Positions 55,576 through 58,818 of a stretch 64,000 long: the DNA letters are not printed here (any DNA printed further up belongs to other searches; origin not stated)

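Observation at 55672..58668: Compact STAND-type NTPase with TPR array and an unusual C-terminal OmpR-type winged helix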

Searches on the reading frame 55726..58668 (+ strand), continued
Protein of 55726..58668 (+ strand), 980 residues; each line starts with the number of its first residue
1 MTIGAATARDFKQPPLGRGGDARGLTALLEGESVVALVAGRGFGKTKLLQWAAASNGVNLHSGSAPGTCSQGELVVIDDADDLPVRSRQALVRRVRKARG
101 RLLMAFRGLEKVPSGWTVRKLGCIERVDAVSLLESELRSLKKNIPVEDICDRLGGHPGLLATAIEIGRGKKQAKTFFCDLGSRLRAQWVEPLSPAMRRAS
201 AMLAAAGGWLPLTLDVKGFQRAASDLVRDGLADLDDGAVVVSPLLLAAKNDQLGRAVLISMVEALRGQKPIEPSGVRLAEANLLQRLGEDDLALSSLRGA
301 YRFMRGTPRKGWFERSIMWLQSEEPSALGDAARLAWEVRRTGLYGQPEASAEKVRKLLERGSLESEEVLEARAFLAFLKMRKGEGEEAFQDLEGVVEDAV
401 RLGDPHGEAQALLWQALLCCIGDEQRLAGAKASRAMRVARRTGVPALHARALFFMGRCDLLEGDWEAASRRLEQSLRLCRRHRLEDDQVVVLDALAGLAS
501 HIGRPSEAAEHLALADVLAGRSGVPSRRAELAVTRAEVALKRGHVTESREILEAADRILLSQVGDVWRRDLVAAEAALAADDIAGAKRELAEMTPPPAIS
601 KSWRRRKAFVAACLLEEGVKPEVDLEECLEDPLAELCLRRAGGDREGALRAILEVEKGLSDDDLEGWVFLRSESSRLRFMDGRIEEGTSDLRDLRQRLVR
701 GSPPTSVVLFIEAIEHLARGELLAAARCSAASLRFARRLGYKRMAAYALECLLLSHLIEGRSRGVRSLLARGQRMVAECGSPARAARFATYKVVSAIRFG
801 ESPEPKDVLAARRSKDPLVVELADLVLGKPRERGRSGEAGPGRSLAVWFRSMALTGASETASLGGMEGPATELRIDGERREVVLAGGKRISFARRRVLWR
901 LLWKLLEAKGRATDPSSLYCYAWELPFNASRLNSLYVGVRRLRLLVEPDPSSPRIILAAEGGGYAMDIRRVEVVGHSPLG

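Call 60: find_homologous_proteins(query=P0068, max_evalue=0.00001)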
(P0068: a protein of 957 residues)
Query P0068 (957 aa): 67 proteins with E <= 0.00001 among 8000 candidates.
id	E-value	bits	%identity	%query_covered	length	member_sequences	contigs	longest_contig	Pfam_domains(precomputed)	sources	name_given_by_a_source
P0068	0.0e+0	2066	100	100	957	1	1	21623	PF00486.35,PF20703.4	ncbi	-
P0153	0.0e+0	1275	64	100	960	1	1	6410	PF00486.35,PF20703.4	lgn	-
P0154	0.0e+0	1271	65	100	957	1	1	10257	PF00486.35,PF20703.4,PF00931.29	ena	-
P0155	8.8e-292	989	63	83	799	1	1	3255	PF00486.35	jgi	jgi:hypothetical protein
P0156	2.8e-261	888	49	100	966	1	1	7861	PF25201.1,PF00486.35,PF13401.13,PF00931.29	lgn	-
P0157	2.0e-245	835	49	100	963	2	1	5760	PF00486.35,PF13401.13,PF20703.4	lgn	-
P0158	8.5e-238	810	47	100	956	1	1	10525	PF00486.35,PF13401.13,PF01637.25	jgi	jgi:tetratricopeptide (TPR) repeat protein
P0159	1.5e-234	799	49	100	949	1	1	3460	PF00486.35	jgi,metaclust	metaclust:\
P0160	2.5e-234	799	48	100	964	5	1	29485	PF13401.13,PF13191.13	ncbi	-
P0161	2.5e-179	617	41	99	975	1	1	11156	PF20703.4,PF00931.29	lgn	-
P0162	2.8e-177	610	40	99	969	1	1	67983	-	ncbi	ncbi:hypothetical protein ACFL6C_00355 [Myxococcota bacterium]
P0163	1.2e-170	588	41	100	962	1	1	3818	PF13401.13,PF20703.4,PF01637.25,PF13191.13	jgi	jgi:tetratricopeptide (TPR) repeat protein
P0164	5.4e-168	579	41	100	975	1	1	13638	PF13432.13,PF00931.29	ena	-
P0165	1.7e-162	561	40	99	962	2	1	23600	PF13401.13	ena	-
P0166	2.6e-161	557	39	100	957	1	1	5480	PF00486.35,PF13401.13,PF20703.4,PF01637.25,PF00931.29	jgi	-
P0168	4.0e-161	556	41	100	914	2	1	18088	PF00486.35,PF13401.13,PF20703.4,PF01637.25,PF13191.13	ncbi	-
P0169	9.9e-161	555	40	99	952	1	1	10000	PF00486.35,PF13401.13,PF20703.4,PF01637.25,PF13191.13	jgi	jgi:hypothetical protein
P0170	2.3e-160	554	40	100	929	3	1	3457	PF00486.35,PF13401.13,PF00931.29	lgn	-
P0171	4.8e-159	549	39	99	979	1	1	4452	PF13432.13,PF00486.35,PF13401.13,PF20703.4,PF00931.29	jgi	jgi:tetratricopeptide (TPR) repeat protein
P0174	7.1e-157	542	40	99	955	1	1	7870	PF00486.35,PF13401.13,PF20703.4,PF01637.25,PF00931.29,PF13191.13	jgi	jgi:hypothetical protein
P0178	7.8e-152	526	38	100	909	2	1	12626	PF00486.35,PF13401.13,PF20703.4,PF01637.25,PF00931.29,PF13191.13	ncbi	-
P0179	1.9e-151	524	41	99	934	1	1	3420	PF25201.1,PF00486.35,PF20703.4,PF00931.29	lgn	-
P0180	2.2e-151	524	40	100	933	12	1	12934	PF25201.1,PF00486.35,PF13401.13,PF20703.4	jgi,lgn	-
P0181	8.8e-151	522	40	100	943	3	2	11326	PF00486.35,PF13401.13,PF00931.29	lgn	-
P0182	1.0e-150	522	39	100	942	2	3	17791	PF25201.1,PF00486.35,PF13401.13,PF20703.4,PF01637.25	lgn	-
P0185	1.9e-149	518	38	99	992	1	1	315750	PF00486.35,PF13401.13,PF20703.4,PF01637.25,PF00931.29,PF13191.13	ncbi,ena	-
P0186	9.1e-149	515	39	100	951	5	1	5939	PF00486.35,PF13401.13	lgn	-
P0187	1.0e-148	515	39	100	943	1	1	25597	PF00486.35,PF13401.13,PF20703.4,PF01637.25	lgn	-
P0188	2.2e-148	514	38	100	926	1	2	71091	PF00486.35,PF13401.13,PF20703.4,PF13191.13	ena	-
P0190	7.3e-148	512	38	100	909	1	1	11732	PF00486.35,PF13401.13,PF20703.4,PF01637.25,PF13191.13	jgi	jgi:hypothetical protein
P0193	1.8e-145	505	38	99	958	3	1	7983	PF14559.13,PF13432.13,PF00486.35,PF13401.13,PF20703.4,PF00931.29,PF13191.13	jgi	jgi:hypothetical protein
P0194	1.2e-143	499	39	99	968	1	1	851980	-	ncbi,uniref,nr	ncbi:hypothetical protein [Polyangium spumosum]|uniref:OmpR/PhoB-type domain-containing protein n=1 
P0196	2.3e-142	494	37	100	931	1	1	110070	PF00486.35,PF13401.13,PF20703.4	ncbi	-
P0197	1.3e-141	492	37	100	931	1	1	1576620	PF12895.14,PF00486.35,PF20703.4,PF13191.13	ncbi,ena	-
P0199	1.4e-138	482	36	99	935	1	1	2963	PF14559.13,PF00486.35,PF13401.13,PF20703.4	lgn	-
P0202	1.3e-136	475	35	100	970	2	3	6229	PF00486.35,PF13191.13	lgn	-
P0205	5.6e-131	457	36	100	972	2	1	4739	PF00486.35,PF13191.13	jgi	-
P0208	1.5e-119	419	36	100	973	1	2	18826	PF00486.35,PF20703.4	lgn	-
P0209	3.2e-119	418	48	16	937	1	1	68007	PF14559.13,PF00486.35,PF20703.4,PF13191.13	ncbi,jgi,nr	ncbi:MAG: AAA family ATPase [Deltaproteobacteria bacterium]|nr:AAA family ATPase [Deltaproteobacteri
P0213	1.2e-86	310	32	63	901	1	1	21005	PF00486.35,PF13401.13,PF20703.4,PF13191.13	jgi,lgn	jgi:hypothetical protein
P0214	2.7e-86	309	40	21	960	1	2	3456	PF00486.35,PF13401.13,PF13191.13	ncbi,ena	-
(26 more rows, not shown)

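Call 63: find_encoding_contigs(protein=P0194, flank=7000, max_places=2)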
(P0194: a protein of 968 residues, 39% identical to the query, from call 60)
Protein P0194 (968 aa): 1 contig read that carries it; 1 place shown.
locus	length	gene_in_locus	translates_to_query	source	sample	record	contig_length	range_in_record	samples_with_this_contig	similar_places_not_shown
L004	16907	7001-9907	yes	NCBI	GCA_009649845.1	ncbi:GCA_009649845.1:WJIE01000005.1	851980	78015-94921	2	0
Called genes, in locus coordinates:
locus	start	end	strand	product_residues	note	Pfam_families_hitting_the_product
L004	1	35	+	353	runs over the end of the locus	PF00586:AIRS, PF02769:AIRS_C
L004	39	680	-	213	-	PF02798:GST_N, PF13417:GST_N_3, PF13409:GST_N_2, PF00043:GST_C (weak), PF13410:GST_C_2 (weak)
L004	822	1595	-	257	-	PF00702:Hydrolase, PF12710:HAD, PF13419:HAD_2, PF13242:Hydrolase_like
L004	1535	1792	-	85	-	-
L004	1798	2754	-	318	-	PF03411:Peptidase_M74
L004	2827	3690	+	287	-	PF00378:ECH_1, PF16113:ECH_2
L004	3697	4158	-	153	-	PF08327:AHSA1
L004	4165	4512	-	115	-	PF12840:HTH_20, PF25212:HVO_A0114 (faint), PF01022:HTH_5, PF12802:MarR_2 (weak)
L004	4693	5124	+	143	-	PF03795:YCII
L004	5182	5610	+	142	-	PF03795:YCII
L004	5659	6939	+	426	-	PF04542:Sigma70_r2, PF08281:Sigma70_r4_2, PF20239:DUF6596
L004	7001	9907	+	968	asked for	-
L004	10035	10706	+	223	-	-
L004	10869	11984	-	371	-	-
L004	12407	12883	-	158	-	-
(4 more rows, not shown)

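Call 64: find_encoding_contigs(protein=P0197, flank=7000, max_places=2)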
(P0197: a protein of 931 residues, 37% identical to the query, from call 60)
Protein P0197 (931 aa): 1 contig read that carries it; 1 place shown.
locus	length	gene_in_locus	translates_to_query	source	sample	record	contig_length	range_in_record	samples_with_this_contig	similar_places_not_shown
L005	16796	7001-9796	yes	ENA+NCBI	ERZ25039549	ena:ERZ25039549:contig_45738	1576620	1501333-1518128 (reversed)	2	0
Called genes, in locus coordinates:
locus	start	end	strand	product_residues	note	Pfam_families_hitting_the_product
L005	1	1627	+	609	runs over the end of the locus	PF22842:Pel9A-like_beta_helix, PF05048:NosD (faint), PF13229:Beta_helix (faint)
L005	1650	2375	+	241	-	-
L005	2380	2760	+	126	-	-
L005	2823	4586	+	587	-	PF22842:Pel9A-like_beta_helix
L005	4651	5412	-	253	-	PF13174:TPR_6 (faint), PF13432:TPR_16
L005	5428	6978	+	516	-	PF00069:Pkinase, PF07714:PK_Tyr_Ser-Thr, PF01636:APH (faint), PF08308:PEGA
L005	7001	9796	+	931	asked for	PF13191:AAA_16, PF20703:nSTAND1, PF12895:ANAPC3 (faint), PF00486:Trans_reg_C (faint)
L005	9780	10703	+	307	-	PF13385:Laminin_G_3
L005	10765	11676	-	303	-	PF05990:DUF900 (faint), PF12146:Hydrolase_4 (faint), PF00561:Abhydrolase_1 (faint), PF06028:DUF915 (weak), PF07819:PGAP1 (weak)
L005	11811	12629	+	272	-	PF01541:GIY-YIG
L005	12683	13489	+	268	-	PF00497:SBP_bac_3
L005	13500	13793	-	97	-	-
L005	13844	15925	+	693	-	PF22842:Pel9A-like_beta_helix (weak), PF13229:Beta_helix (weak)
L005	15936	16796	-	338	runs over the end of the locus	PF10503:Esterase_PHB (weak), PF00326:Peptidase_S9 (weak)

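Call 65: find_encoding_contigs(protein=P0068, flank=7000, max_places=2)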
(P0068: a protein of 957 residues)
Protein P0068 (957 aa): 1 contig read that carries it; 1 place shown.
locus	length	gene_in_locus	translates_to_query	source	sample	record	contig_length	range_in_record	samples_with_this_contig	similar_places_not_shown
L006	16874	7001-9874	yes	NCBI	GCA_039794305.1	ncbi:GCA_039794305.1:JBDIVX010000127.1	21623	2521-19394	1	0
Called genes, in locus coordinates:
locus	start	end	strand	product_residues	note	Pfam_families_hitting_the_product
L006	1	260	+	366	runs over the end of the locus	-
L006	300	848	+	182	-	PF04542:Sigma70_r2, PF08281:Sigma70_r4_2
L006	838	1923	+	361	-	PF04773:FecR, PF13424:TPR_12 (weak), PF13432:TPR_16 (weak)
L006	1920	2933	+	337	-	-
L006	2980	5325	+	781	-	PF07494:Reg_prop (faint), PF17164:DUF5122 (faint), PF26696:PTL_trimer (faint), PF12768:Rax2 (weak)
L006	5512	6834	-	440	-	-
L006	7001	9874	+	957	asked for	PF20703:nSTAND1 (weak), PF00486:Trans_reg_C (weak)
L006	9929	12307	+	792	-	PF13517:FG-GAP_3 (faint), PF07705:CARDB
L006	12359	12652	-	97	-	PF05635:23S_rRNA_IVP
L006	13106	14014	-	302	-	-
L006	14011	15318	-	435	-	PF04773:FecR, PF07719:TPR_2 (faint), PF13432:TPR_16 (weak)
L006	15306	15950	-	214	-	PF07638:Sigma70_ECF (weak), PF04542:Sigma70_r2, PF08281:Sigma70_r4_2, PF04545:Sigma70_r4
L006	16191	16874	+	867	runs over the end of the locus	PF01833:TIG (faint), PF01344:Kelch_1 (faint)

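Call 72: find_encoding_contigs(protein=window:55726-58668:+, flank=10000, max_places=3)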
Protein window:55726-58668:+ (980 aa): 2 contigs read that carry it; 1 place shown.
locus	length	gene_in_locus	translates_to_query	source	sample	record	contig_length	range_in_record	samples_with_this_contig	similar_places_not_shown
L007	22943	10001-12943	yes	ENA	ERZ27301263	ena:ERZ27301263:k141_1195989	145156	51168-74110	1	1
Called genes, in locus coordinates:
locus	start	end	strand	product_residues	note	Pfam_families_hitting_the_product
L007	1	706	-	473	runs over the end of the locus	PF01565:FAD_binding_4, PF02913:FAD-oxidase_C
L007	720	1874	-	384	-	PF00072:Response_reg, PF13487:HD_5, PF01966:HD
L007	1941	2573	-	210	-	PF01227:GTP_cyclohydroI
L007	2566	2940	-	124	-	PF01242:PTPS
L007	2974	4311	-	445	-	PF05221:AdoHcyase, PF00670:AdoHcyase_NAD, PF02826:2-Hacid_dh_C (weak)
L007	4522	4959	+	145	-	PF02617:ClpS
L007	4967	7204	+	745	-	PF02861:Clp_N, PF23569:NBD_SMAX1 (weak), PF00004:AAA, PF17871:AAA_lid_9, PF07724:AAA_2, PF00004:AAA, PF07728:AAA_5, PF10431:ClpB_D2-small, +7 more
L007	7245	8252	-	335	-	PF01370:Epimerase, PF04321:RmlD_sub_bind, PF16363:GDP_Man_Dehyd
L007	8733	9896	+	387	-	PF24762:TPR_IF140-IFT172 (faint), PF25295:TPR_IFT122 (faint)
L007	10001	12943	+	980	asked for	PF13424:TPR_12 (faint), PF17874:TPR_MalT (faint), PF00486:Trans_reg_C (weak)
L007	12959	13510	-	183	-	-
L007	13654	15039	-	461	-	PF04389:Peptidase_M28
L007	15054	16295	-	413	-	PF00202:Aminotran_3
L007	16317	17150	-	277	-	-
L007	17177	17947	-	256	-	-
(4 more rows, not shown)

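Call 73: find_encoding_contigs(protein=P0004, flank=10000, max_places=2)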
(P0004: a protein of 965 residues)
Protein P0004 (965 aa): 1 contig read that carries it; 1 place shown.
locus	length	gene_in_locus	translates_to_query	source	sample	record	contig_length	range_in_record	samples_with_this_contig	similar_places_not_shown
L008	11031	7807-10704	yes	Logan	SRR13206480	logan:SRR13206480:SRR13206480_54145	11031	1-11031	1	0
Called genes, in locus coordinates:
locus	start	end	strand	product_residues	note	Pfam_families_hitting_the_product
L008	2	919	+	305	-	?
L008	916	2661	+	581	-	PF02922:CBM_48 (weak), PF00128:Alpha-amylase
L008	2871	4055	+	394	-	PF24762:TPR_IF140-IFT172 (faint), PF00637:Clathrin (faint), PF25295:TPR_IFT122 (faint), PF25170:TPR_WDR35 (faint)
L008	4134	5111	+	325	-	PF04055:Radical_SAM, PF06968:BATS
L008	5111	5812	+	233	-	PF00730:HhH-GPD, PF00633:HHH (faint)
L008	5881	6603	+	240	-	PF14518:Haem_oxygenas_2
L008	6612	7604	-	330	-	PF00535:Glycos_transf_2, PF10111:Glyco_tranf_2_2, PF13641:Glyco_tranf_2_3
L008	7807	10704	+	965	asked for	PF00486:Trans_reg_C (weak)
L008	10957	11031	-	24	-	?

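Call 74: find_encoding_contigs(protein=P0005, flank=10000, max_places=2)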
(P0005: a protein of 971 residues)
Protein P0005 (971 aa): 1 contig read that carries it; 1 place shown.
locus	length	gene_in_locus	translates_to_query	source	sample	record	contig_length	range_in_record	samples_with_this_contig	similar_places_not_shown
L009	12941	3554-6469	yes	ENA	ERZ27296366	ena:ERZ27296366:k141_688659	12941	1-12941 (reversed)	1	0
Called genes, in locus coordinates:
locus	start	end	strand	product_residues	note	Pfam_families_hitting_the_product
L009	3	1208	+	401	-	?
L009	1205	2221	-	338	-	PF00535:Glycos_transf_2, PF10111:Glyco_tranf_2_2 (faint), PF13641:Glyco_tranf_2_3, PF13632:Glyco_trans_2_3 (weak)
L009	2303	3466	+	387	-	PF00581:Rhodanese, PF00899:ThiF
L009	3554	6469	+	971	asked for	PF13424:TPR_12 (faint), PF17874:TPR_MalT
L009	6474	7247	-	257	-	PF00392:GntR, PF07729:FCD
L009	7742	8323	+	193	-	PF13428:TPR_14 (faint), PF00515:TPR_1 (faint), PF07719:TPR_2 (faint), PF13424:TPR_12 (faint), PF13431:TPR_17 (faint), PF13181:TPR_8 (faint), PF13414:TPR_11 (faint), PF14559:TPR_19 (weak)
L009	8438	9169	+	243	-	PF00106:adh_short, PF08659:KR, PF23441:SDR, PF13561:adh_short_C2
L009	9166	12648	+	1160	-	PF07676:PD40 (faint), PF26549:Tricorn_N (weak)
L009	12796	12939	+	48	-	?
